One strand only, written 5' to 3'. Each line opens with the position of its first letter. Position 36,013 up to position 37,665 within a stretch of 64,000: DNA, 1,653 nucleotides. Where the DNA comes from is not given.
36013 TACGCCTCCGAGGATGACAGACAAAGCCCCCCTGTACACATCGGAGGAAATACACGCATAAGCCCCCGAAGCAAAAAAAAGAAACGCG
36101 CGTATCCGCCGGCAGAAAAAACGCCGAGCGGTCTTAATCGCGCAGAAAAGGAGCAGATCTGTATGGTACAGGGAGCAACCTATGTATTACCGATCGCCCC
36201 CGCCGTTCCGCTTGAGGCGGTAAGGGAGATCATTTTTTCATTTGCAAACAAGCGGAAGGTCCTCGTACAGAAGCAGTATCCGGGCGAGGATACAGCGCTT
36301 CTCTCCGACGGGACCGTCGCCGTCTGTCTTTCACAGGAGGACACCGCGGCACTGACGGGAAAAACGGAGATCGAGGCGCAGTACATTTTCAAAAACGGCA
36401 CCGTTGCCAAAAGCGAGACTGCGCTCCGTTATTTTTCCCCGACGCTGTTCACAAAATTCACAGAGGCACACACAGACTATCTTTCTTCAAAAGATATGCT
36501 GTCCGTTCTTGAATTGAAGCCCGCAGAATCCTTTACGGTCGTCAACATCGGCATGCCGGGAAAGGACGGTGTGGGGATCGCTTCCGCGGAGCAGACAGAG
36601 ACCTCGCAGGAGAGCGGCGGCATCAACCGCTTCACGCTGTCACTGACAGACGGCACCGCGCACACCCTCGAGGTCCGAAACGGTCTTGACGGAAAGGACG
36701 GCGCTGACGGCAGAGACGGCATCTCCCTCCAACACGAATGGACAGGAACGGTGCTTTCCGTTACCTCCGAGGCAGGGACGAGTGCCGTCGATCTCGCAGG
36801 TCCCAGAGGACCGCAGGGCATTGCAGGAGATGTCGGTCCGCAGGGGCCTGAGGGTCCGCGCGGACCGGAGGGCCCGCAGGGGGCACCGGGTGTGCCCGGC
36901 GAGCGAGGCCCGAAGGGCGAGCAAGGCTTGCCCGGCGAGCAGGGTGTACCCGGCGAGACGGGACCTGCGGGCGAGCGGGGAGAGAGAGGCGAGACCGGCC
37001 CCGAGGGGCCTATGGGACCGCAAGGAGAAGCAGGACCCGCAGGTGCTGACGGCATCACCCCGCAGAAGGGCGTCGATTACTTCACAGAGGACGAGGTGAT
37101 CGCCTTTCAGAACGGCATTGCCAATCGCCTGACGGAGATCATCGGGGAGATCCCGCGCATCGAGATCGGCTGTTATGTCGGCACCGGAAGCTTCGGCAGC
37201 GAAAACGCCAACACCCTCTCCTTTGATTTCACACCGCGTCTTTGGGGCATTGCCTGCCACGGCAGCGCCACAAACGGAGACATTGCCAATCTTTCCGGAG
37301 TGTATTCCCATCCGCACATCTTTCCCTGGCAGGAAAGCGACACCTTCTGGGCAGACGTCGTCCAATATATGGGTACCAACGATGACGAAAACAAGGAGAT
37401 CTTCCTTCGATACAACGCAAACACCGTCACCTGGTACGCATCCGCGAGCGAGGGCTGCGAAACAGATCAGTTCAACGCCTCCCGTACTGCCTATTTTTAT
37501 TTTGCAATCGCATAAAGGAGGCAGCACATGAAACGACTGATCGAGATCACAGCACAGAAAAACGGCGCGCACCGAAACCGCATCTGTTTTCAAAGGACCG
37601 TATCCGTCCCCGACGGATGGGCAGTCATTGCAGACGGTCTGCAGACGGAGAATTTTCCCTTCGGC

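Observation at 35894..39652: Orphan tail-fibre / holin / endolysin block with no other phage genes, behind a consensus housekeeping-type promoter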

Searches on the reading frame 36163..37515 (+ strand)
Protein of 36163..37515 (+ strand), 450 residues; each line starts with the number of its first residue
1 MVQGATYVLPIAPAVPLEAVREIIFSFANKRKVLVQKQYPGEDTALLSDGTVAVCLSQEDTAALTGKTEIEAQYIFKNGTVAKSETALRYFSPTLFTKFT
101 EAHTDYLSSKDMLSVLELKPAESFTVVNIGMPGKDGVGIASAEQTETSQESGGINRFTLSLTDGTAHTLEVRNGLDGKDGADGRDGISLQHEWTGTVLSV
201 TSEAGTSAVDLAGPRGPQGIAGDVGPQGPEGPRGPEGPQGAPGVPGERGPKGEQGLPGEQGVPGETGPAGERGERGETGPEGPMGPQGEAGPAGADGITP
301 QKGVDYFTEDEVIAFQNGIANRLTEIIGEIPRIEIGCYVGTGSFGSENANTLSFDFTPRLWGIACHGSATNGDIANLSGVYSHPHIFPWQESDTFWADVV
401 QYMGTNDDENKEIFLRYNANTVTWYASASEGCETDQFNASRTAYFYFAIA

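Call 7: search_protein_families(library=pfam, proteins=[window:36163-37515:+], max_evalue=0.01)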
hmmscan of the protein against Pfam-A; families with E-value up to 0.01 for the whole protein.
window:36163-37515:+ (450 aa): 2 families
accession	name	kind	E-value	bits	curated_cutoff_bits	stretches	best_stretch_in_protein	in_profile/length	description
PF01391.23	Collagen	-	8.2e-16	58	27.2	2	245-298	3-56/60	Collagen triple helix repeat (20 copies)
PF19079.5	CFSR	-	0.0053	17.4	27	1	157-185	21-49/49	Collagen-flanked surface repeat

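Call 8: search_protein_families(library=phrogs, proteins=[window:36163-37515:+], max_evalue=0.01)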
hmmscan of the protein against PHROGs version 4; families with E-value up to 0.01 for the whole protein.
window:36163-37515:+ (450 aa): 39 families (the best 25 are shown)
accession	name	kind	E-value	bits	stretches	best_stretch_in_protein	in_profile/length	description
phrog_819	-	tail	4.1e-26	92.5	1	161-297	468-598/1024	tail protein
phrog_5073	-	tail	1e-22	81.9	1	212-319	269-376/519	tail fiber protein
phrog_6320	-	tail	1.4e-17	64.8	1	212-304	109-210/745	tail fiber protein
phrog_366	-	tail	3e-14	54.3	1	183-308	293-388/474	tail fiber protein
phrog_8745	-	tail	9.9e-13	47.3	1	212-306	1388-1488/1803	tail fiber protein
phrog_32779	-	unknown function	1.2e-12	48.3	1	173-265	374-466/555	-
phrog_26246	-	tail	2.8e-12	47.5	1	213-320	98-202/329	tail protein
phrog_38806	-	unknown function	5.7e-12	46.6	1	215-303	66-151/285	-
phrog_1806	-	tail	5.8e-12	46.5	1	209-307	135-237/276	collagen like minor tail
phrog_18350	-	tail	2.1e-11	45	1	162-266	106-198/253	tail fiber protein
phrog_10972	-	tail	1e-10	42.6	2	249-304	157-212/343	tail fiber protein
phrog_34916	-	tail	1.7e-10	42.1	2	199-270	15-84/124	tail fiber protein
phrog_29268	-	unknown function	1.2e-09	37.9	2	172-300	407-538/653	-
phrog_17587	-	tail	2.2e-09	37.4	2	215-304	350-421/641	tail fiber protein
phrog_38766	-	head and packaging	9.9e-09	35.2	2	172-251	92-171/478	virion structural protein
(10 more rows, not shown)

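Call 10: find_encoding_contigs(protein=window:36163-37515:+, flank=10000, max_places=10)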
Protein window:36163-37515:+ (450 aa): 2 contigs read that carry it; 2 places shown.
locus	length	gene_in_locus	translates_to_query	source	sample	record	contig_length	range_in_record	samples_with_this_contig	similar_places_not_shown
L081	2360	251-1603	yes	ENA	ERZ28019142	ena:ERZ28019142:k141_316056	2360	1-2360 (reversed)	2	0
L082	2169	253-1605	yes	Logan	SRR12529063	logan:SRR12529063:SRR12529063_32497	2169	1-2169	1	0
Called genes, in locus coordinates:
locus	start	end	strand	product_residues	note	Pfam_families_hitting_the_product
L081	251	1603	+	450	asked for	PF01391:Collagen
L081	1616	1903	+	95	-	-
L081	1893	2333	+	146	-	-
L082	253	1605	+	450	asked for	PF01391:Collagen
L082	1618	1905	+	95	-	-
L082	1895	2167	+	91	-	?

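Call 18: find_related_loci(query=window:36163-37515:+, collection=viral_contigs, flank=10000)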
Query window:36163-37515:+ (450 aa) in viral_contigs; peptide patterns used: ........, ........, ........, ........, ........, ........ (x = any residue, [..] = any of these).
7 stretches matched a pattern; 6 encode a relative of the query (tblastn E <= 1e-3); 6 distinct loci.
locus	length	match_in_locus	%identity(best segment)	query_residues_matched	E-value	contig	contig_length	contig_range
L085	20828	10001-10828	37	157-310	1e-14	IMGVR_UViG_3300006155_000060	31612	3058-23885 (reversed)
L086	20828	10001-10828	37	157-310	1e-14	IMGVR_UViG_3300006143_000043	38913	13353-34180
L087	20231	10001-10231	55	208-304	1e-14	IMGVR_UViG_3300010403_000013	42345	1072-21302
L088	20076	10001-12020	48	198-303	7e-13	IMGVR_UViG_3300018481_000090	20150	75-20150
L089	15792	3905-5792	50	173-329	9e-12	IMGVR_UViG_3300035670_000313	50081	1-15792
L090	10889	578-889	38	210-326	3e-8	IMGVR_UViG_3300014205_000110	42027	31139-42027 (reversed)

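Call 20: find_homologous_proteins(query=window:36163-37515:+, max_evalue=0.00001)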
Query window:36163-37515:+ (450 aa): 5979 proteins with E <= 0.00001 among 8000 candidates; the best 120 are listed.
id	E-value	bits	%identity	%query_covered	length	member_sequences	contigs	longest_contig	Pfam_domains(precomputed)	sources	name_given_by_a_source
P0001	0.0e+0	1015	99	100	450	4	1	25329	PF01391.24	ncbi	-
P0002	4.7e-256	868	84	100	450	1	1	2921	PF01391.24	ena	-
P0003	3.1e-52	196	34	33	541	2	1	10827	PF01391.24,PF10651.16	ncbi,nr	ncbi:MAG: BppU family phage baseplate upper protein [Eggerthellaceae bacterium]|nr:BppU family phage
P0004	2.3e-46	177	43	39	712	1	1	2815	PF01391.24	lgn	-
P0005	2.4e-44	170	35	43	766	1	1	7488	PF01391.24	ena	-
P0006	2.9e-44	170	50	28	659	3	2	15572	PF01391.24,PF03406.19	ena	-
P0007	3.7e-44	169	43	28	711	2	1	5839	PF01391.24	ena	-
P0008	3.8e-44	169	39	27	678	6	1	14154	PF01391.24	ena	-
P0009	9.1e-44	168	51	19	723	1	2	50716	PF01391.24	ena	-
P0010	2.3e-43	167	39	40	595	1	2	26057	PF01391.24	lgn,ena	-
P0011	5.0e-43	166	56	29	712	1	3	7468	PF01391.24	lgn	-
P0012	2.3e-42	164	36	41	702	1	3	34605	PF01391.24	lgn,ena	-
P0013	2.1e-41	160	40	44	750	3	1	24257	PF01391.24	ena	-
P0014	3.5e-41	160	46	34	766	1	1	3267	PF01391.24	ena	-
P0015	3.9e-40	156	54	20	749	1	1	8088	PF01391.24,PF05662.20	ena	-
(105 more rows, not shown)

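Call 21: find_encoding_contigs(protein=P0002, flank=10000, max_places=10)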
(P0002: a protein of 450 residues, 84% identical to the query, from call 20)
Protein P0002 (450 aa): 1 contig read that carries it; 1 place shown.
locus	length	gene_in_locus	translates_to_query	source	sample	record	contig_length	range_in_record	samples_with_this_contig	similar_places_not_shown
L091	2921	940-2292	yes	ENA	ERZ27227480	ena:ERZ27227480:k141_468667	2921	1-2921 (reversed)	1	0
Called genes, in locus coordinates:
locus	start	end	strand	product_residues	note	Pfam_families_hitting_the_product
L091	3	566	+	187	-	?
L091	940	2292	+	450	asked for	PF01391:Collagen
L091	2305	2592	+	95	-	-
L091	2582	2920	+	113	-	?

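Call 22: find_encoding_contigs(protein=P0003, flank=10000, max_places=4)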
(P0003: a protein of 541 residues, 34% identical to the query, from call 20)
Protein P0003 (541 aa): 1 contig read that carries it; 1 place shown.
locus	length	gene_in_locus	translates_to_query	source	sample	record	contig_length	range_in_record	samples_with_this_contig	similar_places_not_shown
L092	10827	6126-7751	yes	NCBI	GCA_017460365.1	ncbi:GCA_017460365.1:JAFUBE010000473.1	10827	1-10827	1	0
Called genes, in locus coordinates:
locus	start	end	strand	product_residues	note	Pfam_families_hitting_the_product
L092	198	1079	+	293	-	PF00126:HTH_1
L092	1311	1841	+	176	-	-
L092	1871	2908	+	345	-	-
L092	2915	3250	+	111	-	-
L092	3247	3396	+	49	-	-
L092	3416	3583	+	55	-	-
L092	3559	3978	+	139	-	-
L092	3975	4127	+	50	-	-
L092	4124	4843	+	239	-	PF22768:SPP1_Dit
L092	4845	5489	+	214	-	-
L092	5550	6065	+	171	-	PF06605:Prophage_tail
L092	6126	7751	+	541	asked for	PF10651:BppU_N (weak), PF01391:Collagen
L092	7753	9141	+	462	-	-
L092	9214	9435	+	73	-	-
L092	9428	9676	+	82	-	-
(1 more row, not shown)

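Call 86: search_protein_families(library=padloc, proteins=[window:36163-37515:+], max_evalue=0.01)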
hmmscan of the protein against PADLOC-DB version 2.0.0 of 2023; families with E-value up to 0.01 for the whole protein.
window:36163-37515:+ (450 aa): 0 families

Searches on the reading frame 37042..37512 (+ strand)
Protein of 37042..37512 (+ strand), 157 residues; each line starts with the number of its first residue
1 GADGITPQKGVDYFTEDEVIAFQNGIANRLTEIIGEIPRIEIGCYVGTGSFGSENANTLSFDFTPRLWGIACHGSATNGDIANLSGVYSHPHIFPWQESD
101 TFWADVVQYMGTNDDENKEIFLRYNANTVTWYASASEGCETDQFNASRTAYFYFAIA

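Call 30: search_protein_families(library=pfam, proteins=[window:37042-37512:+], max_evalue=10)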
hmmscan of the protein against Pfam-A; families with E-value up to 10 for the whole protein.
seq(157 aa): 0 families

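Call 57: search_protein_representatives(protein=window:37051-37512:+)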
Query: 154 residues. Proteins with E-value up to 0.001 (for the whole library): 717; up to 1e-10: 6; up to 1e-30: 1. The best 150 are listed.
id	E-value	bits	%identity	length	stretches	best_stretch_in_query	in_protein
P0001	1.4e-100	350.3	99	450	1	1-154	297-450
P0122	9.7e-20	87.5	44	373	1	1-153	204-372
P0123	5.5e-14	68.9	40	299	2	31-153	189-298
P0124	8.9e-13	64.9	41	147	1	10-153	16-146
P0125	9.3e-12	61.6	33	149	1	20-153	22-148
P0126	2.7e-11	60.1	38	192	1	35-153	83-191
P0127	1.8e-10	57.4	43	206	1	25-153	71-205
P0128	2.4e-10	57.0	33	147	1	21-153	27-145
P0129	4.7e-10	56.1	38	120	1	36-153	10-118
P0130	4.9e-10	56.0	34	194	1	11-153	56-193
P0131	5.0e-10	56.0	39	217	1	23-153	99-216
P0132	5.9e-10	55.8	27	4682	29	20-81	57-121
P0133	7.8e-10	55.4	33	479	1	20-153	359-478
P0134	1.9e-09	54.1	43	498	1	31-153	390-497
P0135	2.0e-09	54.0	34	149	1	30-153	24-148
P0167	3.9e-08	49.9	43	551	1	15-153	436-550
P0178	9.0e-08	48.7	38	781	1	20-153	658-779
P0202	3.6e-07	46.7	34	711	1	9-153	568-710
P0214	5.2e-07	46.2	37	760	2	27-153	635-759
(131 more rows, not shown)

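Call 58: search_protein_families(library=phrogs, proteins=[P0122, P0123, P0124, P0125, P0133, P0134, P0167, P0178, P0202, P0214], max_evalue=0.001)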
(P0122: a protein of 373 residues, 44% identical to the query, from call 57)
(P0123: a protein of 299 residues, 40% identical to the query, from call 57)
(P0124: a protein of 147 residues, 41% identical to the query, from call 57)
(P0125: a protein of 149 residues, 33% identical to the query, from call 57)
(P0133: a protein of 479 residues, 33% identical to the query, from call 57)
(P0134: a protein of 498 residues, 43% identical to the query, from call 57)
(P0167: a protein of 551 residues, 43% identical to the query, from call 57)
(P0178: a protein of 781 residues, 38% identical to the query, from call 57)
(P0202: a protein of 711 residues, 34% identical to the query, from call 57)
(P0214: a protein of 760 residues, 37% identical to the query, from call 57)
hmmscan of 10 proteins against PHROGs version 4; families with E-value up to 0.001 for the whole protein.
P0122 (373 aa): 16 families
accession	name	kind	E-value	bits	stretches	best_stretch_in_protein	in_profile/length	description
phrog_25979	-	unknown function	3.4e-10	40.3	1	8-178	3-168/521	-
phrog_19695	-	unknown function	1.9e-07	32.4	1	7-222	4-158/164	-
phrog_5073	-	tail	5.7e-07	29.9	1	132-212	51-144/519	tail fiber protein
phrog_32779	-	unknown function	7.6e-07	29.1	1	148-224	382-461/555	-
phrog_6320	-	tail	4.8e-05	23.3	1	179-211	178-210/745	tail fiber protein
phrog_3449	-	tail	5.5e-05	22.6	1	142-222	9-87/549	tail collar protein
phrog_22681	-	DNA, RNA and nucleotide metabolism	6.3e-05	23.9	1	127-210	57-141/157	DNA polymerase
phrog_4013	-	unknown function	6.8e-05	22.7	1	162-219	94-155/659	-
phrog_10972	-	tail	0.00015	22.3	1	143-205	131-191/343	tail fiber protein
phrog_819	-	tail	0.00016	20.9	1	179-206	638-665/1024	tail protein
phrog_18350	-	tail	0.00017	22.3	1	161-221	91-149/253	tail fiber protein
phrog_34916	-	tail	0.00018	22.6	1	177-210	30-63/124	tail fiber protein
phrog_366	-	tail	0.00018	22.1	1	169-210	322-363/474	tail fiber protein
phrog_1806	-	tail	0.00018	21.9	1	172-211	178-216/276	collagen like minor tail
phrog_8745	-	tail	0.00022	19.6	1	178-210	1402-1434/1803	tail fiber protein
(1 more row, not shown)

P0123 (299 aa): 0 families

P0124 (147 aa): 0 families

P0125 (149 aa): 0 families

P0133 (479 aa): 1 family
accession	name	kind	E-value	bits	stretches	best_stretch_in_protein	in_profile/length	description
phrog_16164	-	unknown function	2e-17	63.4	1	7-171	10-178/920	-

P0134 (498 aa): 4 families
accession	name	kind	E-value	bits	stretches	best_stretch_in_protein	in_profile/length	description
phrog_33642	-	tail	8.4e-07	28.8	1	155-218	293-355/675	tail fiber assembly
phrog_32540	-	tail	8.7e-06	25.9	0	143-211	173-241/494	tail fiber protein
phrog_16472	-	tail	6.1e-05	22.9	0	277-386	373-475/496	tail fiber protein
phrog_32072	-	tail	0.001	18.6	0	119-188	157-226/894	tail protein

P0167 (551 aa): 8 families
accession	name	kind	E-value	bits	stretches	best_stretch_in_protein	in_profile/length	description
phrog_7037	-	tail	9.1e-33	115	1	1-167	2-160/480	tail fiber protein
phrog_38337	-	unknown function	3.4e-21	76.5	1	9-158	13-153/622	-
phrog_23632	-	unknown function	6e-17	63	1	1-167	1-156/330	-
phrog_19961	-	tail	9e-11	42.3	1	1-184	1-170/480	tail fiber protein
phrog_5302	-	tail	4.3e-06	26.6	1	30-169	5-141/548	tail protein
phrog_3971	-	unknown function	7.2e-06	26.2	1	271-363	93-177/331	-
phrog_5207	-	unknown function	2e-05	24.3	1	273-376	175-268/689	-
phrog_4618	-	tail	0.00069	19.4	0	9-169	9-156/413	tail collar fiber protein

P0178 (781 aa): 2 families
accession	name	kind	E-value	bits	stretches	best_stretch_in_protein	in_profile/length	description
phrog_10993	-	head and packaging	1e-77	263.3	2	1-406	1-461/556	Hoc-like head decoration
phrog_32827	-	unknown function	9e-08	33.3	1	166-209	6-49/50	-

P0202 (711 aa): 3 families
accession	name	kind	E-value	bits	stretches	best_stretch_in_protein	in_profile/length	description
phrog_4242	-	tail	2.7e-07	31.3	1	76-565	164-607/628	tail fiber protein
phrog_21457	-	unknown function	2.7e-05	24.3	1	88-189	136-239/435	-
phrog_23208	-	head and packaging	0.00024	20.3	1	77-196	232-351/840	virion structural protein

P0214 (760 aa): 54 families (the best 25 are shown)
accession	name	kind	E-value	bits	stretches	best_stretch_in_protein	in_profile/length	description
phrog_819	-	tail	1.7e-45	156.7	2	189-384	522-689/1024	tail protein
phrog_5073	-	tail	7.2e-45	155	2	82-258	229-368/519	tail fiber protein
phrog_6320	-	tail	3.3e-35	123.1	3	189-257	109-180/745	tail fiber protein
phrog_8745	-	tail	1.3e-32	113.2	2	309-469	1412-1564/1803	tail fiber protein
phrog_366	-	tail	2.3e-28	100.8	2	309-428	317-434/474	tail fiber protein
phrog_3904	-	tail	2.5e-27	96.6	2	212-337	766-889/1086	tail fiber protein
phrog_10972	-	tail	4.9e-27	96.3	3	309-373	162-229/343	tail fiber protein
phrog_1806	-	tail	1.8e-24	87.5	3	307-381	106-181/276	collagen like minor tail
phrog_38806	-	unknown function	1.8e-22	81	2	301-366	58-123/285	-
phrog_1658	-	unknown function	4.8e-22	79.9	3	310-385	55-128/239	-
phrog_17587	-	tail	8e-21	75.1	2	307-367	348-411/641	tail fiber protein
phrog_30509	-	tail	1.7e-20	74.2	2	308-365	58-115/254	collagen like minor tail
phrog_32123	-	unknown function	1.5e-19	70.7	2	184-258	236-310/532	-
phrog_18350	-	tail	4.3e-19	70.2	1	83-227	53-197/253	tail fiber protein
phrog_29268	-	unknown function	1.7e-18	67.1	3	201-278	405-481/653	-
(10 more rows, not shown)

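Call 59: search_protein_families(library=pfam, proteins=[P0122, P0123, P0124, P0125, P0133, P0134, P0167, P0178, P0202, P0214], max_evalue=0.01)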
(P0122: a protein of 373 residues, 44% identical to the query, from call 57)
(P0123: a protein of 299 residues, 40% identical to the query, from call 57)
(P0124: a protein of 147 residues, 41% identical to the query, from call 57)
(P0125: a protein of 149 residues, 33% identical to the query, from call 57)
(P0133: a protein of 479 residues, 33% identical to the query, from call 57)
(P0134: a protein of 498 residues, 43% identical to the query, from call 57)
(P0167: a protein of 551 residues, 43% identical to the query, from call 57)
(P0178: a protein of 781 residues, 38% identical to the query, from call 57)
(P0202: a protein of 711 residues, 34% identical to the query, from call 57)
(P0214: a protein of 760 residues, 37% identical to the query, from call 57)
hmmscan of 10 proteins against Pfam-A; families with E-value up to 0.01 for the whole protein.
P0122 (373 aa): 2 families
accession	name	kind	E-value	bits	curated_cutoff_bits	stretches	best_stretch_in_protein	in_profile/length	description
PF01391.23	Collagen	-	0.00037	20.7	27.2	1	180-204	28-52/60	Collagen triple helix repeat (20 copies)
PF17127.10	DUF5106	-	0.0096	16.8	28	0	33-56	33-56/151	Domain of unknown function (DUF5106)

P0123 (299 aa): 0 families

P0124 (147 aa): 0 families

P0125 (149 aa): 0 families

P0133 (479 aa): 0 families

P0134 (498 aa): 0 families

P0167 (551 aa): 0 families

P0178 (781 aa): 1 family
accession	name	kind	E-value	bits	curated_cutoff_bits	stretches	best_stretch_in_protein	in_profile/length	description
PF19789.6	DUF6273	-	9.8e-40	136.6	23.5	2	496-647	2-171/172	Domain of unknown function (DUF6273)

P0202 (711 aa): 0 families

P0214 (760 aa): 1 family
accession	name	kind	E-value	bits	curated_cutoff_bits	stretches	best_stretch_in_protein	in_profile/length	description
PF01391.23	Collagen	-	1.5e-23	82.8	27.2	4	199-257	1-59/60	Collagen triple helix repeat (20 copies)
